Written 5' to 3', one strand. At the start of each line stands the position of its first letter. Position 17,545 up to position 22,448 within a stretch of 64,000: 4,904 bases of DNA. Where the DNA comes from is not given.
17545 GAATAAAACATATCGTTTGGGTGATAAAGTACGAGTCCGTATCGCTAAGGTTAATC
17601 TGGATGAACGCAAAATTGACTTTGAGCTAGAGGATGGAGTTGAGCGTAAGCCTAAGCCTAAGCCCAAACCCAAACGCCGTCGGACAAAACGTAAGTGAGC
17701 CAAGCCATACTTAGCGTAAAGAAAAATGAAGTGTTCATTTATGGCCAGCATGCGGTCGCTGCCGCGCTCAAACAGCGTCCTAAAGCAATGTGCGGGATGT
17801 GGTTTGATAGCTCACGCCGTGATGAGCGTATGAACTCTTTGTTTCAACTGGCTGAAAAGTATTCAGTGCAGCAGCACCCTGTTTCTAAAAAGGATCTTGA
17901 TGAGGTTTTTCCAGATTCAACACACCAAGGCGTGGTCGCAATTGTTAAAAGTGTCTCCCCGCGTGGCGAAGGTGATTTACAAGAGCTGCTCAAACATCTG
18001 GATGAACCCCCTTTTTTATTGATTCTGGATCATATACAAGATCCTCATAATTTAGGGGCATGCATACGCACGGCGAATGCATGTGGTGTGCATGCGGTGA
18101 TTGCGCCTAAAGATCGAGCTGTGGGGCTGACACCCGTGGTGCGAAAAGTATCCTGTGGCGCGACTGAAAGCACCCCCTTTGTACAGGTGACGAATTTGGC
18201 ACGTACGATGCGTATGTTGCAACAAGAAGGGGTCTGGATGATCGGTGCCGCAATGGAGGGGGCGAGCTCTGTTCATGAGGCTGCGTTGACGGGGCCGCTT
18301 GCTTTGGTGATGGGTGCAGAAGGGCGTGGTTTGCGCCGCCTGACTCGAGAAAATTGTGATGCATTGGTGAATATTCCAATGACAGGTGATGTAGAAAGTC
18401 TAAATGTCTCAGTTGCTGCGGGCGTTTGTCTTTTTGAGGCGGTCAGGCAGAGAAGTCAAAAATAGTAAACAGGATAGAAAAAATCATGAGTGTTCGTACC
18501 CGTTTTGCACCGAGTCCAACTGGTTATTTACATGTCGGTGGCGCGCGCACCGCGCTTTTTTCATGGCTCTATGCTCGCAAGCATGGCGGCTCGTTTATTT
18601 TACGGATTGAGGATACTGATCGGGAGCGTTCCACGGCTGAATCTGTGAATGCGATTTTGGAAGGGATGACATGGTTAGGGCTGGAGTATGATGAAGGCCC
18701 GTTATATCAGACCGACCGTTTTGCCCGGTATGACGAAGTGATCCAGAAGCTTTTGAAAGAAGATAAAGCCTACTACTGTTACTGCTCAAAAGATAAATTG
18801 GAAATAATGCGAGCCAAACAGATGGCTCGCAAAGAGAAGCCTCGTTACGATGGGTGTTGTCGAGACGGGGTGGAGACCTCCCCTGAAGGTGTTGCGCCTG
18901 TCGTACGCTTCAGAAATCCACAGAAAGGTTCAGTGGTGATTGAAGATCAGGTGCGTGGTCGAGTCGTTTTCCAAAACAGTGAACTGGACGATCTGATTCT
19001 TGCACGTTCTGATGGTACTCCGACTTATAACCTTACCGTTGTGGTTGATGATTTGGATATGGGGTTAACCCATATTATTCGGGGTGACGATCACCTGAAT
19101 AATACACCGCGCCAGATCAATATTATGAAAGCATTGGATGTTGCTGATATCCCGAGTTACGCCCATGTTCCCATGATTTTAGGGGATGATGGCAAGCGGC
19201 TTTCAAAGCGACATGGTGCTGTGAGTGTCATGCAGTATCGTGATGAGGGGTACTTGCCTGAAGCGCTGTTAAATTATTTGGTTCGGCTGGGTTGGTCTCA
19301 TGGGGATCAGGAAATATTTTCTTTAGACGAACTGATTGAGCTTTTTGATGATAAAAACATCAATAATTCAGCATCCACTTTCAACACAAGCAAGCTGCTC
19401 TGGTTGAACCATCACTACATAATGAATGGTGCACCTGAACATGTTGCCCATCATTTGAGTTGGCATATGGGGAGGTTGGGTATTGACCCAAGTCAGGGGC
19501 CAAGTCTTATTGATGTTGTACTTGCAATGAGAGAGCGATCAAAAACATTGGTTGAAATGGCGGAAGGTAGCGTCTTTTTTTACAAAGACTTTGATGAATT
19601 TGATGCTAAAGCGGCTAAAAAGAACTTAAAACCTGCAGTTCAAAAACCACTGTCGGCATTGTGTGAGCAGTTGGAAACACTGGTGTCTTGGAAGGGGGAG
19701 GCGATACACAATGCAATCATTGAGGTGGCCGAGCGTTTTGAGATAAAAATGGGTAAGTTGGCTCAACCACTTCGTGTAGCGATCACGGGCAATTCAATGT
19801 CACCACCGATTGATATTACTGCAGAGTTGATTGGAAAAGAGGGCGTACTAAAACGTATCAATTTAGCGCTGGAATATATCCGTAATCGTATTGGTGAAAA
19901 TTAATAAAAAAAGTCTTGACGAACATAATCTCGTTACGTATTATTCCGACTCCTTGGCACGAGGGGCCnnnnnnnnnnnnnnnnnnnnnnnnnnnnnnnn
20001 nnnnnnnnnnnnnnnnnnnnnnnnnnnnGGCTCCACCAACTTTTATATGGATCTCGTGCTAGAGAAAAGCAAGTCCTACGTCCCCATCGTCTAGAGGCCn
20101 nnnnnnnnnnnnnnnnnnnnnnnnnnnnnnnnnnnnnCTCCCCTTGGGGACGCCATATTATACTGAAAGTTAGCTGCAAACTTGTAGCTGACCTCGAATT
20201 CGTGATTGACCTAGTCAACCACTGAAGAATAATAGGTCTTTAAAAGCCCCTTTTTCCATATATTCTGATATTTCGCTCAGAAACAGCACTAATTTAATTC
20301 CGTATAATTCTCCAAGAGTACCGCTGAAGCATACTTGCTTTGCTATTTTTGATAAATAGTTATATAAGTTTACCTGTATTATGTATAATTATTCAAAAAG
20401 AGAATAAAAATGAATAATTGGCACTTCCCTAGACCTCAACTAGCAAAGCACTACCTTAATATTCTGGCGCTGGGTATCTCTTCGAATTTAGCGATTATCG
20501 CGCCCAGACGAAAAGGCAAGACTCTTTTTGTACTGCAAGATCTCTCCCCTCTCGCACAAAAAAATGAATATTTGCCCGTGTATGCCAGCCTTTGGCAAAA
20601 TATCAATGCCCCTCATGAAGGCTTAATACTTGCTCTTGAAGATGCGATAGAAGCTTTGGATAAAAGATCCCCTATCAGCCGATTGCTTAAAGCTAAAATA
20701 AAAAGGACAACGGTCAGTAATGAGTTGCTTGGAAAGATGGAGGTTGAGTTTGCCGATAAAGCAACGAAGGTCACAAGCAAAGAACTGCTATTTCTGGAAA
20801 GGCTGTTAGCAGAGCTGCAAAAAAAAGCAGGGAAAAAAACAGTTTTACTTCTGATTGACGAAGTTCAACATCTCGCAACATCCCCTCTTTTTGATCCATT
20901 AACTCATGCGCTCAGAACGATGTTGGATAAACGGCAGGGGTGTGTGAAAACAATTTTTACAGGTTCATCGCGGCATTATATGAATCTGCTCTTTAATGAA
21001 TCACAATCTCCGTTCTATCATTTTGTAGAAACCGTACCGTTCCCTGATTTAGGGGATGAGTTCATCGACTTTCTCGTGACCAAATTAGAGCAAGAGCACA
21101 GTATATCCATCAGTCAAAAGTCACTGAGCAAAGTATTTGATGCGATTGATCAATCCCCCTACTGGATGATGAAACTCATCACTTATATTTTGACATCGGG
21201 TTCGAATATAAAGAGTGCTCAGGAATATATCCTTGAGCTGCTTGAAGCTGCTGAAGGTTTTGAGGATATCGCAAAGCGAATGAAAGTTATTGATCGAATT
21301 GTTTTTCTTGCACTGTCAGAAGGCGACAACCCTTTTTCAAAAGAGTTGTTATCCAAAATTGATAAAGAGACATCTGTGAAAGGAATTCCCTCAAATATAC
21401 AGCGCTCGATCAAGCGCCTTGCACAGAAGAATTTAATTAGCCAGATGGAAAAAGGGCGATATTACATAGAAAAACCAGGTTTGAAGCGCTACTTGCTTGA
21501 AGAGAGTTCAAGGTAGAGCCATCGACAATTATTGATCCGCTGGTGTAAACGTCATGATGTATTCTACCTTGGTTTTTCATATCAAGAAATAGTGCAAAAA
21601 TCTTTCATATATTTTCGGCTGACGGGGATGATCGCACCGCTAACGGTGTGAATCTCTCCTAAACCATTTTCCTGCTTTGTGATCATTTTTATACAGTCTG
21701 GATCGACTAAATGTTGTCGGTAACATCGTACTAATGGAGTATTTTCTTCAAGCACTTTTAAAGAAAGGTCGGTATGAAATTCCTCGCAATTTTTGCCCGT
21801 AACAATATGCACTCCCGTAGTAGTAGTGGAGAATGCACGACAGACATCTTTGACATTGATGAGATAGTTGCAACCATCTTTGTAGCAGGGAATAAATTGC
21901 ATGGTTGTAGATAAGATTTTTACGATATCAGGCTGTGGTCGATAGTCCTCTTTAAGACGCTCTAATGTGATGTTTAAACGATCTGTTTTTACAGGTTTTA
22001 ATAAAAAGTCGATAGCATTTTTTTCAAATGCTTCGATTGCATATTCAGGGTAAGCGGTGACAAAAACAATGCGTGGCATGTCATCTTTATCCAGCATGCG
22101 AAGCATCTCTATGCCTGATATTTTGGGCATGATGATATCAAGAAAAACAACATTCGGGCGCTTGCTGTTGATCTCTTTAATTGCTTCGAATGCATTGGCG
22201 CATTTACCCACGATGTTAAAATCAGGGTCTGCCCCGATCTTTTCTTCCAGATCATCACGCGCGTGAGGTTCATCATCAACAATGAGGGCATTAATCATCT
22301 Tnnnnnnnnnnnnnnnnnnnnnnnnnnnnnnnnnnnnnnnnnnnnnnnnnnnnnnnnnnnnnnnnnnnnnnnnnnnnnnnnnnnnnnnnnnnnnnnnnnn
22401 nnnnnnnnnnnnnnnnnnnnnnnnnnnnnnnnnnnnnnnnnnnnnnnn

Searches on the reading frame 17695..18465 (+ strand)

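Call 39: search_protein_families(library=pfam, proteins=[window:17695-18465:+], max_evalue=0.00001)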
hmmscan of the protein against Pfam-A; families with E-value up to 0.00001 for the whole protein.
window:17695-18465:+ (256 aa): 2 families
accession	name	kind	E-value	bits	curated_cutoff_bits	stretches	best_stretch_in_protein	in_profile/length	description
PF00588.24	SpoU_methylase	-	5.7e-43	146.9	29.7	1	107-247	2-142/142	SpoU rRNA Methylase family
PF08032.17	SpoU_sub_bind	-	1.9e-15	57.4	22.8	1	14-87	1-73/76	RNA 2'-O ribose methyltransferase substrate binding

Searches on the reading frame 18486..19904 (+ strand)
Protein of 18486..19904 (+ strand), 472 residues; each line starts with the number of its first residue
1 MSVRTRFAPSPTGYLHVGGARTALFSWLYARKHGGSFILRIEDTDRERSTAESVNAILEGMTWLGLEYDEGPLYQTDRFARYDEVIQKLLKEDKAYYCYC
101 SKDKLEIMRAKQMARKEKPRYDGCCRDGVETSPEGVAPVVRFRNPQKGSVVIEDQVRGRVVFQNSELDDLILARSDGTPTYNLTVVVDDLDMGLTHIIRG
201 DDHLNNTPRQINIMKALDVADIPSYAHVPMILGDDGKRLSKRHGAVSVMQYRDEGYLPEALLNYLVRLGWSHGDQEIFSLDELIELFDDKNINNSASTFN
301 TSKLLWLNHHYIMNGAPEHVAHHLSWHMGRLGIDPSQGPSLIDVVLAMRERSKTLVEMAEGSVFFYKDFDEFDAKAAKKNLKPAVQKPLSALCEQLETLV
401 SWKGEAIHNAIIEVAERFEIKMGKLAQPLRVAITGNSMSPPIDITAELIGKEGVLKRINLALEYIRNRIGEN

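Call 39: search_protein_families(library=pfam, proteins=[window:18486-19904:+], max_evalue=0.00001)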
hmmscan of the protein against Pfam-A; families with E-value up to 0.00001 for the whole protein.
window:18486-19904:+ (472 aa): 2 families
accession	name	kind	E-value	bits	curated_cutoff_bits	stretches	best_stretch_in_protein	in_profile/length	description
PF00749.27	tRNA-synt_1c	-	6.5e-107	357.5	23.4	1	3-306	2-314/314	tRNA synthetases class I (E and Q), catalytic domain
PF19269.4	Anticodon_2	-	4.8e-33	115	23.6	1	327-461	9-140/141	Anticodon binding domain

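Call 53: find_homologous_proteins(query=window:18486-19901:+, max_evalue=1e-50)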
Query window:18486-19901:+ (472 aa): 8000 proteins with E <= 1e-50 among 8000 candidates; the best 120 are listed.
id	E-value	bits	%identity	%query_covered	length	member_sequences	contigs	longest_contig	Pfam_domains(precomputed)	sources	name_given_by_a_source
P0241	0.0e+0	1054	98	99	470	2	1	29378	PF19269.5,PF00749.28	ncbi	-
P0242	6.7e-297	1003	92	100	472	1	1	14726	PF19269.5,PF00749.28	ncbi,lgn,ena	-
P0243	1.3e-294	995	92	100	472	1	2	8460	PF19269.5,PF00749.28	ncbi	-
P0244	1.3e-293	992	91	100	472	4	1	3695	PF19269.5,PF00749.28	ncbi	-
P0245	1.4e-283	959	88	100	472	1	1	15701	PF19269.5,PF00749.28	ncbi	-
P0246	8.6e-235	798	73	99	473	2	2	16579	PF19269.5,PF00749.28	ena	-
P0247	2.0e-233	793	72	99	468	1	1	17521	PF19269.5,PF00749.28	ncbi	-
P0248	3.8e-233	792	72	100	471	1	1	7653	PF19269.5,PF00749.28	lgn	-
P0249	7.7e-233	791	73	99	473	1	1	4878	PF19269.5,PF00749.28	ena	-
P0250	8.0e-232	788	73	99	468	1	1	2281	PF19269.5,PF00749.28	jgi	-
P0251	9.8e-232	788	72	99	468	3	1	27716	PF19269.5,PF00749.28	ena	-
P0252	2.8e-231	786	73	99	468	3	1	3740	PF19269.5,PF00749.28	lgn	-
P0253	3.2e-231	786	72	99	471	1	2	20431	PF19269.5,PF00749.28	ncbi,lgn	ncbi:MAG: glutamate--tRNA ligase [Gammaproteobacteria bacterium]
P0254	3.2e-231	786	73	99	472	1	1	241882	PF19269.5,PF00749.28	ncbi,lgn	ncbi:MAG: glutamate--tRNA ligase [Gammaproteobacteria bacterium]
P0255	4.7e-231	786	72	99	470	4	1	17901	PF19269.5,PF00749.28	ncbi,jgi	-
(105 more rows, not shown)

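Call 54: find_encoding_contigs(protein=P0245, flank=3000, max_places=6)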
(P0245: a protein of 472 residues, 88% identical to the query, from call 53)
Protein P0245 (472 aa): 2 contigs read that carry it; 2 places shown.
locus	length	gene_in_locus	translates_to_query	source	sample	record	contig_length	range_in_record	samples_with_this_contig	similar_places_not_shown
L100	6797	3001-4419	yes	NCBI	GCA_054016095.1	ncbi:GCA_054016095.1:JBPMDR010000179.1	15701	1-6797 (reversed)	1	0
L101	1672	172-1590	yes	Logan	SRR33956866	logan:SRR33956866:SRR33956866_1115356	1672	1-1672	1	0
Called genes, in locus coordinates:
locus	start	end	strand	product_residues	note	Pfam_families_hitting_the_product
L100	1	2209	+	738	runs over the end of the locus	PF08206:OB_RNB, PF17876:CSD2, PF00773:RNB, PF00575:S1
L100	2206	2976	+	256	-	PF08032:SpoU_sub_bind, PF00588:SpoU_methylase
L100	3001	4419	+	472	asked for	PF00749:tRNA-synt_1c, PF19269:Anticodon_2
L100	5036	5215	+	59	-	-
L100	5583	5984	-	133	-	PF01850:PIN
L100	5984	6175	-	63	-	PF09957:VapB_antitoxin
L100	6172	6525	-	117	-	-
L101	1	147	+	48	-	?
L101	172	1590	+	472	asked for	PF00749:tRNA-synt_1c, PF19269:Anticodon_2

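Call 55: find_encoding_contigs(protein=P0244, flank=3000, max_places=6)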
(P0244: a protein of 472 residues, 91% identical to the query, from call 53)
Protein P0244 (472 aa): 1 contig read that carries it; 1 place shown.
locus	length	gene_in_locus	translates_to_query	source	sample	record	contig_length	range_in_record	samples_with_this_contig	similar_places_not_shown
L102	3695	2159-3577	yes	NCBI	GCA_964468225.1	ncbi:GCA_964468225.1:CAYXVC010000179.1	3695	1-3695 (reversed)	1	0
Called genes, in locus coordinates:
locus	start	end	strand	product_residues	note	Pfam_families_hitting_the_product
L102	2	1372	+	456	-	?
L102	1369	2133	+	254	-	PF08032:SpoU_sub_bind, PF00588:SpoU_methylase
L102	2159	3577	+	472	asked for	PF00749:tRNA-synt_1c, PF19269:Anticodon_2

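Call 56: list_cluster_members(proteins=[P0241, P0242, P0243, P0124, P0125, P0003, P0004])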
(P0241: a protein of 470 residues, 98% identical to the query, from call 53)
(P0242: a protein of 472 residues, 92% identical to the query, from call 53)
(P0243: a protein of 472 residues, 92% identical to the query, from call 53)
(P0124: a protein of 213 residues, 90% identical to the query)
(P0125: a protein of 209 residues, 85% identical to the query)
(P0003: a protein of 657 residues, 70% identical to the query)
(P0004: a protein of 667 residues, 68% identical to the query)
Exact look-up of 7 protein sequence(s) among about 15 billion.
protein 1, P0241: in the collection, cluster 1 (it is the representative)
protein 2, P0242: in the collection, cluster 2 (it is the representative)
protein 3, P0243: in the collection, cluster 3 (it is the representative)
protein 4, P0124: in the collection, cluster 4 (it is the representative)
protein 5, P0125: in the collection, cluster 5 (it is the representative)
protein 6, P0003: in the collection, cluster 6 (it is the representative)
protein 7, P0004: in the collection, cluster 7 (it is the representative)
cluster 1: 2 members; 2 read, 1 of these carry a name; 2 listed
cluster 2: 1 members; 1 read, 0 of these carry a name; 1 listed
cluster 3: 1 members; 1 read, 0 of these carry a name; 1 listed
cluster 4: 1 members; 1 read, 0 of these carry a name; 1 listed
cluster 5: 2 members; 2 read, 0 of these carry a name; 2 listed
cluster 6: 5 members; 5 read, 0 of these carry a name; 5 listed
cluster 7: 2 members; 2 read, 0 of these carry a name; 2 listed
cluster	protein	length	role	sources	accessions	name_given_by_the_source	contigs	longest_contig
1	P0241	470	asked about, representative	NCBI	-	-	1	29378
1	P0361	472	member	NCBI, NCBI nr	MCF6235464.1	MAG: glutamate--tRNA ligase [Gammaproteobacteria bacterium] | glutamate--tRNA ligase [Gammaproteobacteria bacterium]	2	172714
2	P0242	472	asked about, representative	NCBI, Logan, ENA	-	-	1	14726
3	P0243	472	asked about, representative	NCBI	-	-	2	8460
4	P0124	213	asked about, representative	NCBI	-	-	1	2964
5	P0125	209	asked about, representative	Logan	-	-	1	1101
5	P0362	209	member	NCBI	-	-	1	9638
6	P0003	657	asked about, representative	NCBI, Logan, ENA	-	-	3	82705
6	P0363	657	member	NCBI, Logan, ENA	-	-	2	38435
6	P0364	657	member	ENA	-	-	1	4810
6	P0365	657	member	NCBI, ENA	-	-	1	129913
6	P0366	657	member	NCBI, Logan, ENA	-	-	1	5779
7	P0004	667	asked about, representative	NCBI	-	-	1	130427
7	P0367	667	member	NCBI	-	-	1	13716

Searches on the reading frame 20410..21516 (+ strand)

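Call 39: search_protein_families(library=pfam, proteins=[window:20410-21516:+], max_evalue=0.00001)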
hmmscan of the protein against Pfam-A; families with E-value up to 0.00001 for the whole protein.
window:20410-21516:+ (368 aa): 1 family
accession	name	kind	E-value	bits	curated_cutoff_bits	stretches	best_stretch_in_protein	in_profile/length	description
PF13173.12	AAA_14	-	2.3e-06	28.1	27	0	112-193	35-105/129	AAA domain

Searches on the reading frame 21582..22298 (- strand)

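Call 39: search_protein_families(library=pfam, proteins=[window:21582-22298:-], max_evalue=0.00001)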
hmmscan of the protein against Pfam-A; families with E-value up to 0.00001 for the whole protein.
window:21582-22298:- (238 aa): 2 families
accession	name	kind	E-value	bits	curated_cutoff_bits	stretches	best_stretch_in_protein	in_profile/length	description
PF00072.30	Response_reg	-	1.7e-22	80.1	30.2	1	5-109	2-107/111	Response regulator receiver domain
PF04397.21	LytTR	-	4.4e-13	49.7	22.6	1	145-234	4-93/98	LytTr DNA-binding domain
